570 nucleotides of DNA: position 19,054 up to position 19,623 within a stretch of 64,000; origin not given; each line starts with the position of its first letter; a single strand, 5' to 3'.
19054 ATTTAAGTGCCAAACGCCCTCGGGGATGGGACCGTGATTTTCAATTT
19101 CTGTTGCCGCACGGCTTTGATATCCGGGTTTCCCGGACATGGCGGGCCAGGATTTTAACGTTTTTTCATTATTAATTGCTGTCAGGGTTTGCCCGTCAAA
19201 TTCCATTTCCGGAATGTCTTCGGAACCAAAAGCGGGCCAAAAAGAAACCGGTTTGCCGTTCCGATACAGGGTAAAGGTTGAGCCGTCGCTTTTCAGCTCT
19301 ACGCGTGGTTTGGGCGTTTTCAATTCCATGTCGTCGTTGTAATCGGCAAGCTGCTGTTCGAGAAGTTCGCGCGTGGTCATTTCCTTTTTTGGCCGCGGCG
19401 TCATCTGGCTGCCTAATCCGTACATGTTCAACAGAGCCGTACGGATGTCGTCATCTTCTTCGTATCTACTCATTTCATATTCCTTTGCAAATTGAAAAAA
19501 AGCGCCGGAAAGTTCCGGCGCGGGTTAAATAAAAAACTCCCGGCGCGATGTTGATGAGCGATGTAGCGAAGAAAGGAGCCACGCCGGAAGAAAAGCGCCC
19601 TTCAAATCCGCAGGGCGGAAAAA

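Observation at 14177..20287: Tlde1/DUF2778-type toxin gene embedded in a same-strand array of eight small multi-pass membrane-protein paralogs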

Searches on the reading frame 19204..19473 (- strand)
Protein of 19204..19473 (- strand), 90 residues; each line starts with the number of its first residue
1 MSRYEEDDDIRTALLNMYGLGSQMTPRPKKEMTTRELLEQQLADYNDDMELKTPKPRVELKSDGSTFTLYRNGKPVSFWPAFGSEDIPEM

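Call 62: search_protein_representatives(protein=window:19204-19473:-)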
Query: 90 residues. Proteins with E-value up to 0.001 (for the whole library): 12; up to 1e-10: 8; up to 1e-30: 0. The best 12 are listed.
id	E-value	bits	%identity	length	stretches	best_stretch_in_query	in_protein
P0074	4.8e-30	119.2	69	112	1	1-85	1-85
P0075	1.7e-26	107.9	79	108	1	1-68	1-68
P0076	1.1e-24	102.2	89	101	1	32-88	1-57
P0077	1.7e-19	85.6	85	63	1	1-52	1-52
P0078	1.3e-15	73.2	53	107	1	1-75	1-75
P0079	1.9e-15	72.6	90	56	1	1-41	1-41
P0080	5.4e-13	64.8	54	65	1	2-62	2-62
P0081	1.1e-12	63.9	50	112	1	2-73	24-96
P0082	4.4e-06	42.7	69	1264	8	62-77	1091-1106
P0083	5.3e-06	42.5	32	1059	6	45-82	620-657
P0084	1.4e-05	41.1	44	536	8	62-87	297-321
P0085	2.4e-04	37.2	42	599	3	57-78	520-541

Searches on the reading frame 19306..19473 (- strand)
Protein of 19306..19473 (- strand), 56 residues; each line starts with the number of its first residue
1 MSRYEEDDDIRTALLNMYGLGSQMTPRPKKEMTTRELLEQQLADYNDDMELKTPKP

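Call 89: find_related_loci(query=A9, collection=metagenome_contigs, flank=8000)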
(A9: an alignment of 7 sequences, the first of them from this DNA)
Query A9 (56 aa) in metagenome_contigs; peptide patterns used: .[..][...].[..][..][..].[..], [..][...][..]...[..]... (x = any residue, [..] = any of these).
174 stretches matched a pattern; 22 encode a relative of the query (tblastn E <= 1e-3); 20 distinct loci.
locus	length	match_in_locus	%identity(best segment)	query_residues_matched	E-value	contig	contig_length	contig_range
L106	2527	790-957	91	1-56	3e-31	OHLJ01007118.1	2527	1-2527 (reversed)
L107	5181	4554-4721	91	1-56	6e-31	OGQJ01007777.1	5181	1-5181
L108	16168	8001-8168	91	1-56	6e-31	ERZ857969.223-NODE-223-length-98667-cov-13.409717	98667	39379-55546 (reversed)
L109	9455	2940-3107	91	1-56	5e-31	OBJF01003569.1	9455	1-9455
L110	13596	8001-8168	91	1-56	5e-31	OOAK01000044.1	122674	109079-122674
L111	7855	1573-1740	91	1-56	6e-31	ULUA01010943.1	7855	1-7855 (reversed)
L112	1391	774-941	91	1-56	6e-31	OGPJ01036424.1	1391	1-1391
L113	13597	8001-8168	89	1-56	6e-30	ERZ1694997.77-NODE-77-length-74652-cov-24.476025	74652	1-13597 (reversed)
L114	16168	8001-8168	89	1-56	6e-30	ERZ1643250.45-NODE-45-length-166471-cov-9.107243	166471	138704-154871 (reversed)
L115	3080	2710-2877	89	1-56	7e-30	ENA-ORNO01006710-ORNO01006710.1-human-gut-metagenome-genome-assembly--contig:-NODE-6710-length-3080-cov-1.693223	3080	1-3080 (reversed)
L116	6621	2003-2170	89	1-56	1e-29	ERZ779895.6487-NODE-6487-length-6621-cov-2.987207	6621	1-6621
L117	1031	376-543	89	1-56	2e-30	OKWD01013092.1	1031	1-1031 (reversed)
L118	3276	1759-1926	89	1-56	6e-30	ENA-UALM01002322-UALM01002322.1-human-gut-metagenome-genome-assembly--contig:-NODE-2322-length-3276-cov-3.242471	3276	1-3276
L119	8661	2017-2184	88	1-56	1e-28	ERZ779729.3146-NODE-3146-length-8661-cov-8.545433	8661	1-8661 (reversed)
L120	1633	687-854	88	1-56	1e-28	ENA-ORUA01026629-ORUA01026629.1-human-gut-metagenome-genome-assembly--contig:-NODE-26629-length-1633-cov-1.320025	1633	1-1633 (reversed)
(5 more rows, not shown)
